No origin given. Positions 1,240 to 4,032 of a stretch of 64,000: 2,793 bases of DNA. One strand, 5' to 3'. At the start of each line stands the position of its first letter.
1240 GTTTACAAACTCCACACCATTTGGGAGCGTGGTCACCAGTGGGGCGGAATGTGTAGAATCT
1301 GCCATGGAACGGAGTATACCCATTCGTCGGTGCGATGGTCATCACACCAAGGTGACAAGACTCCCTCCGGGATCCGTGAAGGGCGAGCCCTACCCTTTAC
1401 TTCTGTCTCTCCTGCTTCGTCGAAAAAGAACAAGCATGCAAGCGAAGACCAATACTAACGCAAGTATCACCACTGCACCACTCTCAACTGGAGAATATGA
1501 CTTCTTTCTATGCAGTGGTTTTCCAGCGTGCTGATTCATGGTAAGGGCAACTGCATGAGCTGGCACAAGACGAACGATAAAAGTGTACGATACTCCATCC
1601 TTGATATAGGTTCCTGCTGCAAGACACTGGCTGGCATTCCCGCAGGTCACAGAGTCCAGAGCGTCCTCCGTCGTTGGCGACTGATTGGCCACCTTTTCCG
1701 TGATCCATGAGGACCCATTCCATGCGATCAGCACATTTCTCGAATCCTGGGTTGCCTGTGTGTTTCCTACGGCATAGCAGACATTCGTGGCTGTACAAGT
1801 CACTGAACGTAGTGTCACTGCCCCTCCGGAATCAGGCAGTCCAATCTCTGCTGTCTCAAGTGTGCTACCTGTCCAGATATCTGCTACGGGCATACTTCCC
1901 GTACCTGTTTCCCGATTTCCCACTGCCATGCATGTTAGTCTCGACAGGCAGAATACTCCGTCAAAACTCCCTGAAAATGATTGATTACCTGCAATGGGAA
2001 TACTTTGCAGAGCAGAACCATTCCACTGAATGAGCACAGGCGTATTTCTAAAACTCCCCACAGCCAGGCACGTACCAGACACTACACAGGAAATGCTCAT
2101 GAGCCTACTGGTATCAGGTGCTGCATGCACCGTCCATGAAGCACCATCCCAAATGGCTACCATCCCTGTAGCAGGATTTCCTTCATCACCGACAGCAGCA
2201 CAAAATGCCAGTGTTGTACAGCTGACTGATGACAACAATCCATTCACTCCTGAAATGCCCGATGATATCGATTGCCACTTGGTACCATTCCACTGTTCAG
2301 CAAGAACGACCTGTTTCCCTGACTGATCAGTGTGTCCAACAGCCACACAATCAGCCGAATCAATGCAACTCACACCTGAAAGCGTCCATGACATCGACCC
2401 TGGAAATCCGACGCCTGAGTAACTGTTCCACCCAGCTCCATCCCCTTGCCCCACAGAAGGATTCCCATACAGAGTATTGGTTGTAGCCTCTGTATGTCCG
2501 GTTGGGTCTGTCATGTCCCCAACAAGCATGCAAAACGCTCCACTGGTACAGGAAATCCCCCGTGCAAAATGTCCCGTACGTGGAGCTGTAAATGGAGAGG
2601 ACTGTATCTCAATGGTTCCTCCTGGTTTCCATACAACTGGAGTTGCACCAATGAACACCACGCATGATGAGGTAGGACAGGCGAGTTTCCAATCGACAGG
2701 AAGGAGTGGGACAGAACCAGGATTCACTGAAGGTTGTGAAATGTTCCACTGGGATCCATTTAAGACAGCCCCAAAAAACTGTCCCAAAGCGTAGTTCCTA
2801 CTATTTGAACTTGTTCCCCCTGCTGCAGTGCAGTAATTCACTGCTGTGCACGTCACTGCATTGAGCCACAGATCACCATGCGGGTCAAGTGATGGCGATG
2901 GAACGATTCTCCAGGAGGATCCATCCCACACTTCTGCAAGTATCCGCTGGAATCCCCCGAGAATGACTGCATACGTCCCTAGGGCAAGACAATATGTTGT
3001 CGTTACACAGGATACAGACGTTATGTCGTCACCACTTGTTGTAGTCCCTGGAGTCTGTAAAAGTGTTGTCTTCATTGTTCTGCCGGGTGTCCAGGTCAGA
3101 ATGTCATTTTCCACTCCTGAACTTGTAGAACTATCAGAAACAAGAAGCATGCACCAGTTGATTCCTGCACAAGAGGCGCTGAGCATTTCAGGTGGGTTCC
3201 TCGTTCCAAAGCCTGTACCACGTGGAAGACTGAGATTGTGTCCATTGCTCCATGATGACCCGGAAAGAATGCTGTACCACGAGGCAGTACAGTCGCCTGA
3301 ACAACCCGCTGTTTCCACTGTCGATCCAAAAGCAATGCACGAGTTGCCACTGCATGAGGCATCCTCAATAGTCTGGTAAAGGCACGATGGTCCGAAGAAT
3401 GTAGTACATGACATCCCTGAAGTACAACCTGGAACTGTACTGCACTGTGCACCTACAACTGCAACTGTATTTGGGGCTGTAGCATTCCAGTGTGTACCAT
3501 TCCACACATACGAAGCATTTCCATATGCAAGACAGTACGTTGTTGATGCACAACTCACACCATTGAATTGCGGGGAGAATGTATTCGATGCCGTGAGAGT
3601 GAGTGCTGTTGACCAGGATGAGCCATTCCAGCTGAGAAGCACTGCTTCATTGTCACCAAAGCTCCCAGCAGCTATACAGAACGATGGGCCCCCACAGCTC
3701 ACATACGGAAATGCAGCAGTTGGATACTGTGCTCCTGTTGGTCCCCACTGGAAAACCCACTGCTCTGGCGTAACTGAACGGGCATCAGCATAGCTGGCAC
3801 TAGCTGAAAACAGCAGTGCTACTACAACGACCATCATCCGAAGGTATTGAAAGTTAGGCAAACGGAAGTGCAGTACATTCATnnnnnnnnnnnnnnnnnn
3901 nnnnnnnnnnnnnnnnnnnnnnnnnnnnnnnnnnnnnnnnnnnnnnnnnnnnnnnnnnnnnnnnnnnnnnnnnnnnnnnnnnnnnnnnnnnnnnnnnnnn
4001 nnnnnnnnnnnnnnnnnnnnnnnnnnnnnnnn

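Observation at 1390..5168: Two tandem paralogous membrane-anchored surface proteins built from an unrecognised ~50-aa Cys-pair / WNGSxW repeat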

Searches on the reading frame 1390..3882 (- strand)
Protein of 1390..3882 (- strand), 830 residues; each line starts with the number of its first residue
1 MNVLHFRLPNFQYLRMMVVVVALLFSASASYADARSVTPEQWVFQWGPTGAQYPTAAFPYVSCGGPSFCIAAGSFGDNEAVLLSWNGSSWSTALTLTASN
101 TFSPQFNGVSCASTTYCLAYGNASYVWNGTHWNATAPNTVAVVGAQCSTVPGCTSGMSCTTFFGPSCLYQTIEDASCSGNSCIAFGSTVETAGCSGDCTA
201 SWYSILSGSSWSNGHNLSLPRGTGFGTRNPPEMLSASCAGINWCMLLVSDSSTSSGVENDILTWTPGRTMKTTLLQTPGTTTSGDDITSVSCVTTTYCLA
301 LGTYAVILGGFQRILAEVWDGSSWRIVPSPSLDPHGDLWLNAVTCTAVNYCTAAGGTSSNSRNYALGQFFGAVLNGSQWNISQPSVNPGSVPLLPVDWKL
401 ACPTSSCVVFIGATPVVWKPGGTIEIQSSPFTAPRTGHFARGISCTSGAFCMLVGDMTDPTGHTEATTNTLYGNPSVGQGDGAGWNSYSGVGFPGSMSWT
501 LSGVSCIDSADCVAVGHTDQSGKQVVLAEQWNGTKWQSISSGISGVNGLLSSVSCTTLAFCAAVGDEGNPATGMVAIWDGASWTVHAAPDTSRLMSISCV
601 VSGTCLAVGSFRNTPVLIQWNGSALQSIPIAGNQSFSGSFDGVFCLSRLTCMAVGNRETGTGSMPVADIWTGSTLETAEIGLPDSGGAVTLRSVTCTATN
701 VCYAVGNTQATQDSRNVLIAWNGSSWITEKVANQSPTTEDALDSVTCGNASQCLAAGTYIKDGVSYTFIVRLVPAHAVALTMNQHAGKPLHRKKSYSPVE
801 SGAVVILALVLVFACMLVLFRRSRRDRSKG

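Call 3: search_protein_families(library=pfam, proteins=[window:1390-3882:-], max_evalue=1)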
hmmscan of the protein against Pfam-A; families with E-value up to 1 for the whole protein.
window:1390-3882:- (830 aa): 1 family
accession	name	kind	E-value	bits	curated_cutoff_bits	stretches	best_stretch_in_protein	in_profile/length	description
PF19565.4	DUF6087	-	0.54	11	27.1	0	712-742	40-70/99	Family of unknown function (DUF6087)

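Call 4: search_protein_families(library=ncbifam, proteins=[window:1390-3882:-], max_evalue=1)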
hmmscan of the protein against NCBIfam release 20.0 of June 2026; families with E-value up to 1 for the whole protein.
window:1390-3882:- (830 aa): 0 families

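Call 9: find_homologous_proteins(query=window:1390-3882:-, max_evalue=0.001)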
Query window:1390-3882:- (830 aa): 364 proteins with E <= 0.001 among 8000 candidates; the best 120 are listed.
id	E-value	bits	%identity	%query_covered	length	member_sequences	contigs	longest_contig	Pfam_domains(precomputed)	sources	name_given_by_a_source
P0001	0.0e+0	1797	97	98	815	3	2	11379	-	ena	-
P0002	2.4e-212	725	59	66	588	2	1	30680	-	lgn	-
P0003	1.4e-101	359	28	88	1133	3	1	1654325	PF10708.15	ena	-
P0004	6.1e-97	344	29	87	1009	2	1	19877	PF10708.15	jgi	jgi:hypothetical protein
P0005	1.0e-96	343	28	88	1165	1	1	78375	PF10708.15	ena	-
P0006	1.7e-82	296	27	60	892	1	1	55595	PF10708.15,PF19565.5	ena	-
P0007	1.8e-77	279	26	88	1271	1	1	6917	-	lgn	-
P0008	2.9e-73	265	26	85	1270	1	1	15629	-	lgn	-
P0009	1.8e-72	263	29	84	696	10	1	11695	-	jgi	jgi:hypothetical protein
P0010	1.2e-71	260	28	81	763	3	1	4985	-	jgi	jgi:hypothetical protein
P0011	7.1e-71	257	31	60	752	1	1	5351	PF10708.15,PF19565.5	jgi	-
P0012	1.5e-69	253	29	87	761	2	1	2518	-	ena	-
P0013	1.8e-69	253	28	58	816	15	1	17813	-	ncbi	-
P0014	9.3e-68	247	28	87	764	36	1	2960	-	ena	-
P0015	2.1e-67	246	30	58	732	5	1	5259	-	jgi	-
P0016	1.1e-66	243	25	88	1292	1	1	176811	PF10708.15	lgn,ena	-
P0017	4.9e-66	241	28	84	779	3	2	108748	PF10708.15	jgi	jgi:hypothetical protein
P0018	4.9e-66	241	29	83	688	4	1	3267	PF10708.15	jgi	jgi:hypothetical protein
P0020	2.3e-65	239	30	80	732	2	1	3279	PF10708.15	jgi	jgi:hypothetical protein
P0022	5.1e-65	238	27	85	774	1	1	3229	PF10708.15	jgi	-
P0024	1.8e-64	236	28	92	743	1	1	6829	PF10708.15,PF19565.5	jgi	jgi:hypothetical protein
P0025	2.7e-64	236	29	92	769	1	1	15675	PF10708.15,PF19565.5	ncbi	-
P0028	6.8e-64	234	27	85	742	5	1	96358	PF10708.15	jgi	jgi:hypothetical protein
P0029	6.9e-64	234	27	71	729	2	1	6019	PF10708.15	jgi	-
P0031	1.7e-63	233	27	60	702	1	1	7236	PF10708.15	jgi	jgi:hypothetical protein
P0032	1.8e-63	233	28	82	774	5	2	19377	PF10708.15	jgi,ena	-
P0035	5.5e-63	231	27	87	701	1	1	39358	PF19565.5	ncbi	-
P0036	8.2e-63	231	27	90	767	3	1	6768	PF10708.15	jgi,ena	-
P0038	1.4e-62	230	28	79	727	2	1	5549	PF10708.15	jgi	jgi:hypothetical protein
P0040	2.0e-62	229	27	85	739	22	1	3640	PF10708.15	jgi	jgi:hypothetical protein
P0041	2.2e-62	229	28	71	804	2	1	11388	PF10708.15,PF19565.5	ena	-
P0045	6.1e-62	228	27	87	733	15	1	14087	PF10708.15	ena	-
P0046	6.2e-62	228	30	74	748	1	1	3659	PF10708.15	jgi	jgi:hypothetical protein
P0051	2.2e-61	226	28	82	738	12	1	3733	PF10708.15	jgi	jgi:hypothetical protein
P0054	5.2e-61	225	28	87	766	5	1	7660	PF10708.15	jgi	-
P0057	5.5e-61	225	30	65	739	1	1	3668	PF10708.15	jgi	jgi:hypothetical protein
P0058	8.0e-61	224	27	60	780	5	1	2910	PF10708.15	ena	-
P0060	1.1e-60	224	28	90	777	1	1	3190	PF10708.15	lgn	-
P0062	1.6e-60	223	26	85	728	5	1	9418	PF10708.15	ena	-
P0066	3.9e-60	222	28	78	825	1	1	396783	PF14354.14,PF10708.15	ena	-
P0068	7.2e-60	221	30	55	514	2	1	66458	PF10708.15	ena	-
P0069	1.3e-59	220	30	80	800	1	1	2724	PF10708.15,PF19565.5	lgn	-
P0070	1.4e-59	220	29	58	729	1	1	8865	PF10708.15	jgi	jgi:hypothetical protein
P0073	2.6e-59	219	28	58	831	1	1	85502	PF18887.6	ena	-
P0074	4.8e-59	218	29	57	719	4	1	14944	PF10708.15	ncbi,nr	ncbi:MAG: hypothetical protein E6J45_03130 [Chloroflexi bacterium]|nr:MAG: hypothetical protein E6J4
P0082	1.4e-58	217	28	61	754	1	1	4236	PF10708.15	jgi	jgi:hypothetical protein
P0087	3.6e-58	215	27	91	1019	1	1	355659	PF00404.25,PF10708.15,PF19565.5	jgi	jgi:hypothetical protein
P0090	5.9e-58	215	29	58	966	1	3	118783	PF10708.15,PF19565.5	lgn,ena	-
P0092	7.1e-58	214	31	53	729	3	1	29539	PF10708.15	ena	-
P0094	7.9e-58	214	27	86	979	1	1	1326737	PF10708.15,PF19565.5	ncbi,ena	-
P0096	1.4e-57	213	28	65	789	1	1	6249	PF10708.15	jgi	jgi:hypothetical protein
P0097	1.8e-57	213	28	83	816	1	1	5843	PF10708.15,PF12851.14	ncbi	-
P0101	6.6e-57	211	26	71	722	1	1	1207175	PF10708.15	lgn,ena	-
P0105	7.8e-57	211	26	81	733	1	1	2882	PF10708.15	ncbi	ncbi:MAG: hypothetical protein ACRDNF_04660 [Streptosporangiaceae bacterium]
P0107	1.2e-56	210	27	57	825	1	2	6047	PF28238.1,PF10708.15,PF19565.5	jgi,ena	jgi:hypothetical protein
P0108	1.5e-56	210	30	61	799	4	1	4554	PF10708.15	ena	-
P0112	2.2e-56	209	27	72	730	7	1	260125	PF10708.15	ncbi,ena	-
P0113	2.2e-56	209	28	86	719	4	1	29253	PF10708.15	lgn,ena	-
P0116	3.8e-56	209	29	58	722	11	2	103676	PF10708.15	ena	-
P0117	5.6e-56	208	28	79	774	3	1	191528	PF28238.1,PF10708.15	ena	-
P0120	7.8e-56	208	28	85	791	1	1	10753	PF10708.15,PF19565.5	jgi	jgi:hypothetical protein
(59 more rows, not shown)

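Call 14: search_protein_families(library=pfam, proteins=[P0003, P0009, P0025, P0035, P0074], max_evalue=1)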
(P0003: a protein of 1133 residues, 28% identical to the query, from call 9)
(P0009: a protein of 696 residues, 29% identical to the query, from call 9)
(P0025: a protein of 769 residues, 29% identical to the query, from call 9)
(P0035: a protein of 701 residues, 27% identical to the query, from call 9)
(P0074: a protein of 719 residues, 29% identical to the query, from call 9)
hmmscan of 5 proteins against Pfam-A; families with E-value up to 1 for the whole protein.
P0003 (1133 aa): 2 families
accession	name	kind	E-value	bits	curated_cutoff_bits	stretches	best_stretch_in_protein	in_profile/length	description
PF10708.14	DUF2510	-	2.3e-07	30.9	24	1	201-218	17-34/35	Protein of unknown function (DUF2510)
PF19565.4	DUF6087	-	0.22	12.3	27.1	0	197-208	45-56/99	Family of unknown function (DUF6087)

P0009 (696 aa): 2 families
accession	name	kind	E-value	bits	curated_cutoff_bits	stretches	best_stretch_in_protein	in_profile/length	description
PF15468.11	DUF4636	-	0.038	14.1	27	0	100-134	9-42/243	Domain of unknown function (DUF4636)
PF24388.1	Permuted_GreAB-C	-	0.82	9.8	27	0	148-164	33-49/54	Permuted GreAB-C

P0025 (769 aa): 3 families
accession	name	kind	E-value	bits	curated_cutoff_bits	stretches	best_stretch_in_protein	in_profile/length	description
PF19565.4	DUF6087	-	2.4e-09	37.8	27.1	0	461-483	45-67/99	Family of unknown function (DUF6087)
PF14354.12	Lar_restr_allev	-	5e-07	30.3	28.6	0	427-466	18-55/58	Restriction alleviation protein Lar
PF10708.14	DUF2510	-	4.4e-06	26.8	24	1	717-732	17-32/35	Protein of unknown function (DUF2510)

P0035 (701 aa): 1 family
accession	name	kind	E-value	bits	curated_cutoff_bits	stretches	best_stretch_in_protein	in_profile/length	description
PF19565.4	DUF6087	-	2.9e-12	47.2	27.1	0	164-188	34-58/99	Family of unknown function (DUF6087)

P0074 (719 aa): 3 families
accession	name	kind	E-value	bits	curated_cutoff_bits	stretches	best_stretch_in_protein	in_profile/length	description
PF10708.14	DUF2510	-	6.3e-10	39.1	24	3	261-278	17-34/35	Protein of unknown function (DUF2510)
PF19565.4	DUF6087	-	0.04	14.6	27.1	0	313-326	45-58/99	Family of unknown function (DUF6087)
PF08130.16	Antimicrobial18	-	0.74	10.4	25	0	439-455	43-59/60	Type A lantibiotic family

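Call 16: list_cluster_members(proteins=[window:1390-3882:-, window:3879-5168:-, window:6560-7477:-, window:15667-17451:-, window:41220-43622:+])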
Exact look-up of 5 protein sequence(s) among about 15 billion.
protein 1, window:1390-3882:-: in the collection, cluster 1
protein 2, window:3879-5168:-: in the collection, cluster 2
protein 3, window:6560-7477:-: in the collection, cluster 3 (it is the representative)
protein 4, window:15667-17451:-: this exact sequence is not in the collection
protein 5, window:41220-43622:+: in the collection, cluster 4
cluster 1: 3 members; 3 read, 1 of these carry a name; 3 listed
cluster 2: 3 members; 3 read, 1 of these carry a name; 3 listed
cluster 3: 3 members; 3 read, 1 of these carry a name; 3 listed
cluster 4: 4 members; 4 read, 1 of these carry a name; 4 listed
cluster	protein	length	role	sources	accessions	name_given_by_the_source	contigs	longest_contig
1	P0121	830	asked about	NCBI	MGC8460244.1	MAG: hypothetical protein ACP5OR_00160 [Candidatus Dormibacteria bacterium]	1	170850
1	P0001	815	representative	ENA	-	-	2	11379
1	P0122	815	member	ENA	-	-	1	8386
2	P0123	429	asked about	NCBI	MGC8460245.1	MAG: hypothetical protein ACP5OR_00165 [Candidatus Dormibacteria bacterium]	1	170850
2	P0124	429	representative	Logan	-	-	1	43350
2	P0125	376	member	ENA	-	-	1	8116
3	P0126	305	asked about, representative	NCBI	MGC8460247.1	MAG: sulfate adenylyltransferase subunit CysD [Candidatus Dormibacteria bacterium]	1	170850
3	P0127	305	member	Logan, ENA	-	-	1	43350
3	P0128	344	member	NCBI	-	-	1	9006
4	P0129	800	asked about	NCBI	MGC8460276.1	MAG: penicillin acylase family protein [Candidatus Dormibacteria bacterium]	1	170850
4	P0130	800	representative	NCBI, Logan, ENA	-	-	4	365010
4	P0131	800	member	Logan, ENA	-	-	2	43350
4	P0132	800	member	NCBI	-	-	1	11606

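Call 24: search_solved_structures(query=A1, max_evalue=1, show_alignments=2)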
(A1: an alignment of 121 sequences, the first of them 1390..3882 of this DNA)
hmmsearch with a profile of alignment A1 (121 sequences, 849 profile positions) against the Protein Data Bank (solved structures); distinct sequences matched with E-value up to 1: 0.

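Call 25: find_encoding_contigs(protein=P0002, flank=8000, max_places=3)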
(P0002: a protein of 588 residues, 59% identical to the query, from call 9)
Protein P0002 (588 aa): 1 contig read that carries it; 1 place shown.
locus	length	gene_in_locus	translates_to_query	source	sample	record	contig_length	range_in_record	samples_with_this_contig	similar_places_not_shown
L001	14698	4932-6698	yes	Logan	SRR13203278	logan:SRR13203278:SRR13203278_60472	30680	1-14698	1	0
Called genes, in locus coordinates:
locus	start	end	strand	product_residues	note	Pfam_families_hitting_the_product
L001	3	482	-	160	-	?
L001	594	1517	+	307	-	PF01507:PAPS_reduct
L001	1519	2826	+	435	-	PF00009:GTP_EFTU, PF01926:MMR_HSR1 (faint), PF22594:GTP-eEF1A_C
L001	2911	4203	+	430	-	-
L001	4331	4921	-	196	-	-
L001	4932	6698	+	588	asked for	-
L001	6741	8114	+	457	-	PF00675:Peptidase_M16, PF05193:Peptidase_M16_C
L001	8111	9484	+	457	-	PF00675:Peptidase_M16, PF05193:Peptidase_M16_C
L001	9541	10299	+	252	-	PF00005:ABC_tran, PF13175:AAA_15 (faint), PF13304:AAA_21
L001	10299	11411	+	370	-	PF12698:ABC2_membrane_3, PF01061:ABC2_membrane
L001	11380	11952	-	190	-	-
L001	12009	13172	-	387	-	PF00557:Peptidase_M24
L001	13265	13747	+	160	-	PF01035:DNA_binding_1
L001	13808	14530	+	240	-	PF02585:PIG-L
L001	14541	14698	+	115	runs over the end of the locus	-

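Call 26: find_encoding_contigs(protein=P0003, flank=8000, max_places=3)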
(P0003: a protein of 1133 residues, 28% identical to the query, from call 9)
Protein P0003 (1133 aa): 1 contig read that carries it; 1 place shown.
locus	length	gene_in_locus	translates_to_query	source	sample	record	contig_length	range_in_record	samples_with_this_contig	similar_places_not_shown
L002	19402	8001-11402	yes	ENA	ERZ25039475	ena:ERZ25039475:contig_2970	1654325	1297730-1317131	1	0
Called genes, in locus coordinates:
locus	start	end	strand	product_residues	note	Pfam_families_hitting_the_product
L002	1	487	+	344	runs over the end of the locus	PF08240:ADH_N, PF00107:ADH_zinc_N, PF13602:ADH_zinc_N_2 (weak)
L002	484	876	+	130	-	PF10012:DUF2255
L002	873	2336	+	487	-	PF07690:MFS_1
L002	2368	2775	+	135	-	PF12973:Cupin_7 (weak), PF02311:AraC_binding (weak), PF07883:Cupin_2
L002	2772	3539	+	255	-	PF00106:adh_short, PF08659:KR, PF13561:adh_short_C2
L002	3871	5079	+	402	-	PF00872:Transposase_mut, PF10551:MULE (weak)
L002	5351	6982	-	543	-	PF13487:HD_5, PF01966:HD, PF00196:GerE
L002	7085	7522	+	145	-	PF12680:SnoaL_2 (weak)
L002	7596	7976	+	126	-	-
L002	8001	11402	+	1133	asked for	PF10708:DUF2510 (faint)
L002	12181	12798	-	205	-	PF09347:DUF1989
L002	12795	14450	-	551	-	PF00528:BPD_transp_1, PF02463:SMC_N (faint), PF00005:ABC_tran, PF13304:AAA_21 (faint)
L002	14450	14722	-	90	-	PF07729:FCD (weak)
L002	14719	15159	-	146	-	PF00392:GntR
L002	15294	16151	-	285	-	PF00497:SBP_bac_3, PF10613:Lig_chan-Glu_bd (weak)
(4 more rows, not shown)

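Call 27: predict_structure(alignment_id=A1)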
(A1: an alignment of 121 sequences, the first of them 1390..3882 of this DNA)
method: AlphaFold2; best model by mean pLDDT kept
length: 830 residues; sequences in the alignment: 121
mean_pLDDT: 67.4   pTM: 0.56
mean pLDDT of the five models: 67.4, 66.8, 66.0, 65.1, 64.8
residues with pLDDT >= 90: 236; 70-90: 242; 50-70: 91; < 50: 261
segments of 3 or more residues with pLDDT < 50: 1-43, 137-282, 470-483, 778-830
pLDDT, mean of each block of 10 residues (from residue 1): 35 48 41 35 51 73 91 86 92 87 83 90 89 64 32 34 31 27 32 25 26 28 32 26 23 29 28 37 67 79 75 86 84 73 83 82 67 86 63 60 73 71 64 61 80 80 53 39 63 83 93 95 95 93 95 96 93 95 96 95 95 94 93 81 93 93 92 90 83 93 92 87 90 78 85 81 73 58 36 32 26 27 34
secondary structure, 60 per line:
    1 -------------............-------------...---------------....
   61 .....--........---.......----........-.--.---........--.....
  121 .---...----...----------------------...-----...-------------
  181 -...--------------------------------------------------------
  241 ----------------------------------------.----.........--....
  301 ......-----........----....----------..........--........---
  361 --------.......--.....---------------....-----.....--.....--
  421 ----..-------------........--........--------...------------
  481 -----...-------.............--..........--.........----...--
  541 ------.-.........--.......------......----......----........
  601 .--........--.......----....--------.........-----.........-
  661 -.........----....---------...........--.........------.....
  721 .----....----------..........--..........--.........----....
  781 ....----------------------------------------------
elements in order (helices of 4 or more, strands of 3 or more residues): H14-25 E57-65 E68-75 E79-85 E90-97 E106-113 E116-121 E125-127 E132-134 E157-159 E182-184 E286-294 E297-306 E312-319 E324-327 E338-347 E350-357 E369-375 E378-382 E398-401 E407-411 E414-418 E440-447 E450-457 E466-468 E486-488 E496-508 E511-520 E523-531 E536-538 E549-557 E560-566 E573-578 E583-588 E593-601 E604-611 E614-620 E625-628 E637-645 E651-659 E662-670 E675-678 E688-698 E701-709 E716-721 E726-729 E740-749 E752-761 E764-772 H777-784
